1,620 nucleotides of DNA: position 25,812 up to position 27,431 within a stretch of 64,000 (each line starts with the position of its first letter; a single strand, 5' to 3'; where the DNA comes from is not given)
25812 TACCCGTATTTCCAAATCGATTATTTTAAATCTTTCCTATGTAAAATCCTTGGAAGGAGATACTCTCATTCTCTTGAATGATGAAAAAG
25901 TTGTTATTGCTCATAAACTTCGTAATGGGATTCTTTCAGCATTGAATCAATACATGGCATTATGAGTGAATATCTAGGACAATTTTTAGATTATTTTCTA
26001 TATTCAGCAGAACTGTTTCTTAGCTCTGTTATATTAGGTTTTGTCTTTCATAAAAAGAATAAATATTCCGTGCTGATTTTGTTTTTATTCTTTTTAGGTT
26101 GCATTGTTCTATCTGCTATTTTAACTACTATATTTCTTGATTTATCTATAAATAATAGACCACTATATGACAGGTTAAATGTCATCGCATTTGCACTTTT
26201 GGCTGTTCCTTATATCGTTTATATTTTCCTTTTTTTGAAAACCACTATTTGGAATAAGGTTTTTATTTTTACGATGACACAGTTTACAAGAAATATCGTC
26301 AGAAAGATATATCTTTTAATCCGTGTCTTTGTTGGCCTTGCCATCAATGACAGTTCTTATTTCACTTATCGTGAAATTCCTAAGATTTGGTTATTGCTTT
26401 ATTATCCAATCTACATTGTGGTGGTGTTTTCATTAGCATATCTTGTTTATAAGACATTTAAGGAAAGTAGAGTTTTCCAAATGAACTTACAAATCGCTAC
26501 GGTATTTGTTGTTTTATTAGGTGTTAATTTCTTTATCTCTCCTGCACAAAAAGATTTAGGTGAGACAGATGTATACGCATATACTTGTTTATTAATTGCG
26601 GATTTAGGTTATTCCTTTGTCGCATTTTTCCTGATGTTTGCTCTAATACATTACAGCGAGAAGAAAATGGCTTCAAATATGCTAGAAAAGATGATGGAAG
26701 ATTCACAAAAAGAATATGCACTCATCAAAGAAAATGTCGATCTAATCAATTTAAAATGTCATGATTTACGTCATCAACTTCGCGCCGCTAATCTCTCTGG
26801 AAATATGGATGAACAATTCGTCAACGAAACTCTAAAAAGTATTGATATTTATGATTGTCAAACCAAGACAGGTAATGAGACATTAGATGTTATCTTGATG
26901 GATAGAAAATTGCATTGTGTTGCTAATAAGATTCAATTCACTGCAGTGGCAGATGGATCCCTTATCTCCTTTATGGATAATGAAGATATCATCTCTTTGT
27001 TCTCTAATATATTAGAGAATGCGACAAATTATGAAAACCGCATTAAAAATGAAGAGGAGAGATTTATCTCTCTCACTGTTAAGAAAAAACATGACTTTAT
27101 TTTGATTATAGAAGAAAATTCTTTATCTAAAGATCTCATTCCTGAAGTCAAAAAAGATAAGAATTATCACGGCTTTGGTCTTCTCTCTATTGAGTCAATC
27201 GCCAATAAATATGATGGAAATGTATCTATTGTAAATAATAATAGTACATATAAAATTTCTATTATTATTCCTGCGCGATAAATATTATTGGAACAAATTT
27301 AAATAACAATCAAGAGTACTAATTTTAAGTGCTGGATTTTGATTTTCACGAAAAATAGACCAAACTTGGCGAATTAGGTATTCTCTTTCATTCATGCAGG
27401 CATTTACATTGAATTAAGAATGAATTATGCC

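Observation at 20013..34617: Four promoters share a 9-bp direct repeat at a 21-nt period, matching LytTR response-regulator architecture and defining a glycan regulon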

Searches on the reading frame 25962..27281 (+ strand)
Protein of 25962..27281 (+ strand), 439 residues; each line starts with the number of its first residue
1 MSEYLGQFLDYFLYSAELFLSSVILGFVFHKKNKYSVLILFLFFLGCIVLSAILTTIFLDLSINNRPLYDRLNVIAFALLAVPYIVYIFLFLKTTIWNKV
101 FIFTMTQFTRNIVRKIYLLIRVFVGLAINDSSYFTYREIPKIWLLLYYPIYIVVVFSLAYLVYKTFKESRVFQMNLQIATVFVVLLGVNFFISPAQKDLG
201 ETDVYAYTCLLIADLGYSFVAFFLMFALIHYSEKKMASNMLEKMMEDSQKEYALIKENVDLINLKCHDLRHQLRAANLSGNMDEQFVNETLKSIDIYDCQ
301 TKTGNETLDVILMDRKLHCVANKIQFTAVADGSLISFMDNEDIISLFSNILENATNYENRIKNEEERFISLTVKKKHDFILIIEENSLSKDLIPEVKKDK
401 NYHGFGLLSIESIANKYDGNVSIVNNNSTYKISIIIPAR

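Call 9: search_protein_families(library=pfam, proteins=[window:25962-27281:+], max_evalue=0.01)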
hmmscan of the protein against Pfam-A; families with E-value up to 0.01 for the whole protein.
window:25962-27281:+ (439 aa): 1 family
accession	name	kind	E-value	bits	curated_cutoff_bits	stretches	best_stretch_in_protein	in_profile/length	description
PF14501.12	HATPase_c_5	-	1.2e-18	67.3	22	1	339-437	2-102/102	GHKL domain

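Call 16: find_homologous_proteins(query=window:25962-27281:+)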
Query window:25962-27281:+ (439 aa): 44 proteins with E <= 0.001 among 8000 candidates.
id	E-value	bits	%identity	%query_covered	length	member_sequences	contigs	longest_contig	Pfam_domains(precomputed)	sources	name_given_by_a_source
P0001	9.6e-273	922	97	100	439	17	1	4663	PF14501.13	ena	-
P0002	8.8e-152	524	56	99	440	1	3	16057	PF14501.13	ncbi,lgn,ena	-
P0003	1.3e-110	388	44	100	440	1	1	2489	PF14501.13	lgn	-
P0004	8.2e-102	359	43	99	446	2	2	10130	PF14501.13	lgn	-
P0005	8.5e-77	277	38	98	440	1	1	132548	PF14501.13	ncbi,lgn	-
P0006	2.6e-75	272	36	98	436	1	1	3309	PF14501.13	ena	-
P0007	1.7e-72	263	34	99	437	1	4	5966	PF02518.32,PF14501.13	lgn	-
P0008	1.6e-68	250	35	100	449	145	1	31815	PF14501.13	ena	-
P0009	1.1e-57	214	32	100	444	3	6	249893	PF14501.13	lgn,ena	-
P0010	1.6e-56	210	32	99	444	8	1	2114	PF14501.13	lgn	-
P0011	1.5e-46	177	35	71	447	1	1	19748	PF14501.13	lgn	-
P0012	1.6e-45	174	30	100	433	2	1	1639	PF14501.13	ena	-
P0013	1.6e-43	167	31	99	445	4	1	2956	PF14501.13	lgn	-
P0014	1.9e-42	164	34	53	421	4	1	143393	PF02518.32,PF14501.13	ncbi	-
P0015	3.1e-42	163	34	63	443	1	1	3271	PF14501.13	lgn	-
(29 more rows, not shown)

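Call 19: find_related_loci(query=A1, collection=genome_contigs, flank=10000)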
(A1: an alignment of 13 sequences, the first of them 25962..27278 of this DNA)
Query A1 (439 aa) in genome_contigs; peptide patterns used: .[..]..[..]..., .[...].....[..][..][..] (x = any residue, [..] = any of these).
360 stretches matched a pattern; 253 encode a relative of the query (tblastn E <= 1e-3); the best 80 are kept; 80 distinct loci.
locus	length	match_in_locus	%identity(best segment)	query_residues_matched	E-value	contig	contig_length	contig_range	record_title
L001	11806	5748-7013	34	5-428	5e-77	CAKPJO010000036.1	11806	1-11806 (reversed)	MAG: uncultured Bacilli bacterium isolate REFINED_METABAT215_TOP10_CONTIGS_1500_ASSEMBLY_K77_MERGED__Hadza_MoBio_hadza-A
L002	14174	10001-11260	34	7-428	2e-76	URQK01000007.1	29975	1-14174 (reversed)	uncultured Mollicutes bacterium isolate UMGS1248 genome assembly, contig: NODE_890_length_29975_cov_3.621591, whole geno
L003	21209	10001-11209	31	43-437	3e-66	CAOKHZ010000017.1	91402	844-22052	MAG TPA_asm: uncultured Faecalicatena sp. isolate SRR17684645_bin.25_metawrap_v1.3_MAG genome assembly, contig: NODE.390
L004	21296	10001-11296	33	1-434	5e-65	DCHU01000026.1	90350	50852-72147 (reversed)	MAG TPA_asm: Bacillales bacterium UBA1744 UBA1744_contig_23505, whole genome shotgun sequence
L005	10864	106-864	46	190-437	5e-65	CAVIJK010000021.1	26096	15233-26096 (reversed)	bacterium isolate H07616-L1_cleanbin_000030 genome assembly, contig: Spades_H07616-L1_contig_1196, whole genome shotgun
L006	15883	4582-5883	31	4-438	3e-62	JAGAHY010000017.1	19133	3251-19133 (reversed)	MAG: Bacilli bacterium isolate RGIG8459 Water_deer_Abomasum.Co__c50063, whole genome shotgun sequence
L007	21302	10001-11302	28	4-437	1e-60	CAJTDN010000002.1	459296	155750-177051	Lachnospiraceae bacterium isolate A96_90.MI.DSS genome assembly, contig: MGBC000092.2, whole genome shotgun sequence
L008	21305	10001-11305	29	4-437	2e-57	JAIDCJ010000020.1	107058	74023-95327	MAG: Clostridia bacterium isolate SC0309_S10_1 SC0309_S10_1_contig_20, whole genome shotgun sequence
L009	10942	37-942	36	146-437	4e-56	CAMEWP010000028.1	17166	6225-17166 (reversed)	MAG: uncultured Pseudobutyrivibrio sp. isolate SRR11489783_bin.45_metaWRAP_v1.3_MAG genome assembly, contig: ERZ11466771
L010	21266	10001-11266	35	5-428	3e-78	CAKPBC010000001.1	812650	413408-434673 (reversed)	MAG: uncultured Bacilli bacterium isolate REFINED_METABAT215_TOP10_CONTIGS_1500_ASSEMBLY_K77_MERGED__Hadza_MoBio_hadza-E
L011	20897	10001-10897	35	148-437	1e-50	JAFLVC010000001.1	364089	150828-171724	MAG: Clostridiales bacterium isolate HAN095 Seq1, whole genome shotgun sequence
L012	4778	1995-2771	38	199-439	5e-50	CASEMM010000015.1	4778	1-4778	uncultured Eubacteriales bacterium isolate CO.A89.metabat-bins.230 genome assembly, contig: CO.A89.metabat-bins.230.fa_k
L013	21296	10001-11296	28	13-439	6e-50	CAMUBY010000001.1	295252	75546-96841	MAG TPA_asm: uncultured Clostridia bacterium isolate SRR14038236_bin.22_metawrap_v1.3_MAG genome assembly, contig: NODE.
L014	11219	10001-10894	35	179-439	2e-49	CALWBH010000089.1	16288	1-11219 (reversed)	MAG: uncultured Clostridia bacterium isolate E27__bin175 genome assembly, contig: E27__k127_4600244, whole genome shotgu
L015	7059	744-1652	35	142-438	4e-49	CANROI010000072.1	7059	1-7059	MAG: uncultured Clostridia bacterium isolate Lapin-020__bin45 genome assembly, contig: Lapin-020__NODE_16187_length_7059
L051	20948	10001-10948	32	141-438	4e-44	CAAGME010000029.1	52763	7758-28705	MAG TPA_asm: Clostridia bacterium, isolate HGM11422, WGS project CAAGME010000000 data, contig: SRS476518_87_k119_81015,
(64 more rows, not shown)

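Call 24: search_protein_families(library=pfam, proteins=[L010:8262-9173:+, L010:7624-8157:-, L010:4515-7637:-, L010:11534-13729:+, L010:13754-15925:+, L007:8454-8999:-, L007:5518-8433:-, L007:4193-5623:-, L007:11397-13043:-, L010:9250-9984:+], max_evalue=0.01)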
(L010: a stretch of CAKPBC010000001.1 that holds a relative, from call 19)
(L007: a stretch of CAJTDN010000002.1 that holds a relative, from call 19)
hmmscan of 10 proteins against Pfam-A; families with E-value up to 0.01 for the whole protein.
L010:8262-9173:+ (303 aa): 0 families

L010:7624-8157:- (177 aa): 0 families

L010:4515-7637:- (1040 aa): 3 families
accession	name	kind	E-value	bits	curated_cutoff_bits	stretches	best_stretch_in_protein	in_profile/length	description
PF01915.27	Glyco_hydro_3_C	-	1.5e-21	77.8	31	1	90-369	1-200/200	Glycosyl hydrolase family 3 C-terminal domain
PF00933.27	Glyco_hydro_3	-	5.9e-13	49.4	27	1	745-965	83-288/316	Glycosyl hydrolase family 3 N terminal domain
PF14310.12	Fn3-like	-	1.7e-10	41.3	25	1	442-518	1-69/71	Fibronectin type III-like domain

L010:11534-13729:+ (731 aa): 2 families
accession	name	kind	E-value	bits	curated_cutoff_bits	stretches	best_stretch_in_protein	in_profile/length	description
PF02838.20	Glyco_hydro_20b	-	2.6e-07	31.9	26.1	1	21-100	21-100/124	Glycosyl hydrolase family 20, domain 2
PF06831.19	H2TH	-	0.00039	20.8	34.7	1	617-652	11-46/93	Formamidopyrimidine-DNA glycosylase H2TH domain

L010:13754-15925:+ (723 aa): 1 family
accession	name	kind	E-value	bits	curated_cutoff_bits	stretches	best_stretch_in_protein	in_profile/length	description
PF02838.20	Glyco_hydro_20b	-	2.5e-05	25.5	26.1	1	25-104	21-102/124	Glycosyl hydrolase family 20, domain 2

L007:8454-8999:- (181 aa): 0 families

L007:5518-8433:- (971 aa): 3 families
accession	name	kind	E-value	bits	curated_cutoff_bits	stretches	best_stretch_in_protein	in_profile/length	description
PF01915.27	Glyco_hydro_3_C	-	3e-22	80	31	1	89-361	2-200/200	Glycosyl hydrolase family 3 C-terminal domain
PF00933.27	Glyco_hydro_3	-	3.2e-18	66.7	27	1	693-861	76-253/316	Glycosyl hydrolase family 3 N terminal domain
PF14310.12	Fn3-like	-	3.5e-11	43.5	25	1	431-507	2-70/71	Fibronectin type III-like domain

L007:4193-5623:- (476 aa): 2 families
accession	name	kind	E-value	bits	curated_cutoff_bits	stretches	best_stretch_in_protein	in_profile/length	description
PF13472.12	Lipase_GDSL_2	-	1.9e-08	35.4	32.9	1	274-456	2-176/178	GDSL-like Lipase/Acylhydrolase family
PF00657.28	Lipase_GDSL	-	4.4e-05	24.1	23.6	1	275-456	5-201/208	GDSL-like Lipase/Acylhydrolase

L007:11397-13043:- (548 aa): 7 families
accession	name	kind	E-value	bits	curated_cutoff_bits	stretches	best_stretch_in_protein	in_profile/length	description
PF01266.30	DAO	-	1.7e-40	140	27.9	1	33-402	1-353/353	FAD dependent oxidoreductase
PF00355.32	Rieske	-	2e-13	50.5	20.3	1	466-540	8-83/88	Rieske [2Fe-2S] domain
PF13450.12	NAD_binding_8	-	2.4e-07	31.3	21.9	1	36-75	1-40/68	NAD(P)-binding Rossmann-like domain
PF00890.30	FAD_binding_2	-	1.1e-05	25.3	20.4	1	33-71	1-39/414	FAD binding domain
PF01494.25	FAD_binding_3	-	3.2e-05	23.8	22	1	32-64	2-34/349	FAD binding domain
PF12831.13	FAD_oxidored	-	0.00016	21.6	27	1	33-92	1-60/416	FAD dependent oxidoreductase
PF07992.20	Pyr_redox_2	-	0.0049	16.8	26.1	1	30-65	141-176/291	Pyridine nucleotide-disulphide oxidoreductase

L010:9250-9984:+ (244 aa): 2 families
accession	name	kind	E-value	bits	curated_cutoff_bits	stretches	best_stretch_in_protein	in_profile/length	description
PF04397.21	LytTR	-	2.8e-17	63.1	22.6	1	151-236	3-93/98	LytTr DNA-binding domain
PF00072.30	Response_reg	-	8.5e-17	61.8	30.2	1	17-129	1-110/111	Response regulator receiver domain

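Call 30: find_encoding_contigs(protein=P0002, flank=10000, max_places=3)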
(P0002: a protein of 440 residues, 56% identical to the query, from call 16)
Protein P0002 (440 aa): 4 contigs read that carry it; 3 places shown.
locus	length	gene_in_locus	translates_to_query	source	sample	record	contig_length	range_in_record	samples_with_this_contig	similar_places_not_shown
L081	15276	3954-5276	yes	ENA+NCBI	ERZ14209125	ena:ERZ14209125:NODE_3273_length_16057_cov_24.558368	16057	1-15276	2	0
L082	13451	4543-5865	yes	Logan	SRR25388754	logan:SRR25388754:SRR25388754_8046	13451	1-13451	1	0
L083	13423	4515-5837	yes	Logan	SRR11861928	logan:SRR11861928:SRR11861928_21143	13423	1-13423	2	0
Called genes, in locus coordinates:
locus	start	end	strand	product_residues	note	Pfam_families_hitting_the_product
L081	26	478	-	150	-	-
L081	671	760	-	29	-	-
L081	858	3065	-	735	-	PF02838:Glyco_hydro_20b (faint)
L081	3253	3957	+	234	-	PF00072:Response_reg, PF04397:LytTR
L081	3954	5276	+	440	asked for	PF14501:HATPase_c_5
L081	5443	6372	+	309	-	-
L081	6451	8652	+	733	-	PF02838:Glyco_hydro_20b (faint)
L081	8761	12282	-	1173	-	PF01915:Glyco_hydro_3_C, PF14310:Fn3-like, PF00933:Glyco_hydro_3 (weak)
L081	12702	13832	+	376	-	PF01384:PHO4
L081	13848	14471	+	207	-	PF01865:PhoU_div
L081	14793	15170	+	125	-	-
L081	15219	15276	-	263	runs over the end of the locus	PF04298:Zn_peptidase_2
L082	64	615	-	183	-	-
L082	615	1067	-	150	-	-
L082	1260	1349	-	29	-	-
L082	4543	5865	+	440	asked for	PF14501:HATPase_c_5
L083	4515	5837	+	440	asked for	PF14501:HATPase_c_5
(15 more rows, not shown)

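Call 31: find_encoding_contigs(protein=P0004, flank=10000, max_places=2)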
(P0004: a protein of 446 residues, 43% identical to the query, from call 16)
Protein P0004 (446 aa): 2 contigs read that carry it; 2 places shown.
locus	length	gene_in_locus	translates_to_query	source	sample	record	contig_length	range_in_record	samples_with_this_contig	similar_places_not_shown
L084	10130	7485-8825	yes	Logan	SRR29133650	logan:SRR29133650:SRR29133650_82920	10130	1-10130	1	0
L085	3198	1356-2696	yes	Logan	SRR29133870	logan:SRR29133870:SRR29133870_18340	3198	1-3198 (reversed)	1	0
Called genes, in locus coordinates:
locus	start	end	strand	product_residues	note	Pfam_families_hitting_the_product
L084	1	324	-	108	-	?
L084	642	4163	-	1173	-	PF01915:Glyco_hydro_3_C, PF14310:Fn3-like, PF00933:Glyco_hydro_3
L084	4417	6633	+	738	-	PF02838:Glyco_hydro_20b (faint)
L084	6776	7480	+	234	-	PF00072:Response_reg, PF04397:LytTR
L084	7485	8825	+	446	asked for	PF14501:HATPase_c_5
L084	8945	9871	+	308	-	-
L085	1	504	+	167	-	?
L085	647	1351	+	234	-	PF00072:Response_reg, PF04397:LytTR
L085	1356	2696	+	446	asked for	PF14501:HATPase_c_5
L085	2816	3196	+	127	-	?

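Call 32: find_encoding_contigs(protein=P0005, flank=10000, max_places=2)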
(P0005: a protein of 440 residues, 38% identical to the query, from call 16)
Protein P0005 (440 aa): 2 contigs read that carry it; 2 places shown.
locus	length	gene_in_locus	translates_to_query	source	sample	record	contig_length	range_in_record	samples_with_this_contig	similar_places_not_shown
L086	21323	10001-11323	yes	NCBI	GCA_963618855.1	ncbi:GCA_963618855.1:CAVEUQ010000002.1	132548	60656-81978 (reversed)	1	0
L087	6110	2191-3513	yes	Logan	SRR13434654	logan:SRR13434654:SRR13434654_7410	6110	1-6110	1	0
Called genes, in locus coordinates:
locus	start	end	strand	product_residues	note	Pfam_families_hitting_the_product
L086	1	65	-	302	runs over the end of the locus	PF06574:FAD_syn, PF01467:CTP_transf_like (weak), PF01687:Flavokinase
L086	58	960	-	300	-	PF01509:TruB_N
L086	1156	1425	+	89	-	PF00312:Ribosomal_S15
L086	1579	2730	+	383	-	PF03486:HI0933_like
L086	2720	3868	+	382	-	PF18928:DUF5677 (weak)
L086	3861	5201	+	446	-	PF05958:tRNA_U5-meth_tr, PF05175:MTS (weak), PF03602:Cons_hypoth95 (weak), PF13649:Methyltransf_25 (weak), PF13847:Methyltransf_31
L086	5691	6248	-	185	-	-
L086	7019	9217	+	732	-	PF02838:Glyco_hydro_20b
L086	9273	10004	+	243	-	PF00072:Response_reg, PF04397:LytTR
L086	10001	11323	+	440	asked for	PF14501:HATPase_c_5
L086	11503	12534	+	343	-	-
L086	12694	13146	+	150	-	-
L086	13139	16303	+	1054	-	PF01915:Glyco_hydro_3_C, PF14310:Fn3-like, PF00933:Glyco_hydro_3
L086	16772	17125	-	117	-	PF08843:AbiEii (weak)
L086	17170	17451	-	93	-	PF15738:YafQ_toxin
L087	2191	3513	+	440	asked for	PF14501:HATPase_c_5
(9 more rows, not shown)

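Call 52: search_protein_families(library=pfam, proteins=[L051:11176-12543:+, L051:12559-14769:+, L051:7447-8604:+, L051:6246-7322:+, L051:14832-17807:+], max_evalue=0.001)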
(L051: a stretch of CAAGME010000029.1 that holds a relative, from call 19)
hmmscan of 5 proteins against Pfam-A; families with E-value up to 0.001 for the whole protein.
L051:11176-12543:+ (455 aa): 1 family
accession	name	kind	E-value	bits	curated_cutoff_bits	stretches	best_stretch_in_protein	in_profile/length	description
PF13306.12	LRR_5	-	3e-12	47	27.7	2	88-131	22-64/127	BspA type Leucine rich repeat region (6 copies)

L051:12559-14769:+ (736 aa): 1 family
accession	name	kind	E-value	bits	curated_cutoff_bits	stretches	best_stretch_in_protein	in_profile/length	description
PF02018.23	CBM_4_9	-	4.2e-07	30.8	25.9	0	589-716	24-133/136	Carbohydrate binding domain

L051:7447-8604:+ (385 aa): 3 families
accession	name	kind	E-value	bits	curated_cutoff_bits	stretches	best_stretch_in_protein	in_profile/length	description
PF25137.1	ADH_Fe_C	-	5.5e-63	212.6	27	1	192-384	1-193/194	Fe-containing alcohol dehydrogenase family, C-terminal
PF00465.25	Fe-ADH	-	2.5e-48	164.3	31.3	1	14-180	4-167/168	Iron-containing alcohol dehydrogenase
PF13685.12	Fe-ADH_2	-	1e-11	45.5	28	1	17-110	3-94/149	Iron-containing alcohol dehydrogenase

L051:6246-7322:+ (358 aa): 3 families
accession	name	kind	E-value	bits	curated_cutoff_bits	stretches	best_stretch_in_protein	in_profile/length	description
PF02729.26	OTCace_N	-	1.1e-47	162.3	29.9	1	2-141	1-147/148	Aspartate/ornithine carbamoyltransferase, carbamoyl-P binding domain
PF00185.30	OTCace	-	6.1e-27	95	29.4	1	149-298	2-155/157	Aspartate/ornithine carbamoyltransferase, Asp/Orn binding domain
PF02748.20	PyrI_C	-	1.8e-05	24.9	23.4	1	322-357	7-43/48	Aspartate carbamoyltransferase regulatory chain, metal binding domain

L051:14832-17807:+ (991 aa): 3 families
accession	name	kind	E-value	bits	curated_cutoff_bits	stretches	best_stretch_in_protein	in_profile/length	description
PF00933.27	Glyco_hydro_3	-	1.6e-25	90.7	27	1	708-922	83-312/316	Glycosyl hydrolase family 3 N terminal domain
PF01915.27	Glyco_hydro_3_C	-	1.3e-19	71.4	31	1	112-368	3-200/200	Glycosyl hydrolase family 3 C-terminal domain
PF14310.12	Fn3-like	-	3.4e-10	40.3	25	1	439-515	3-71/71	Fibronectin type III-like domain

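Call 72: search_solved_structures(query=window:25962-27281:+, max_evalue=0.01)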
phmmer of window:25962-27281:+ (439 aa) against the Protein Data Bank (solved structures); distinct sequences matched with E-value up to 0.01: 0.
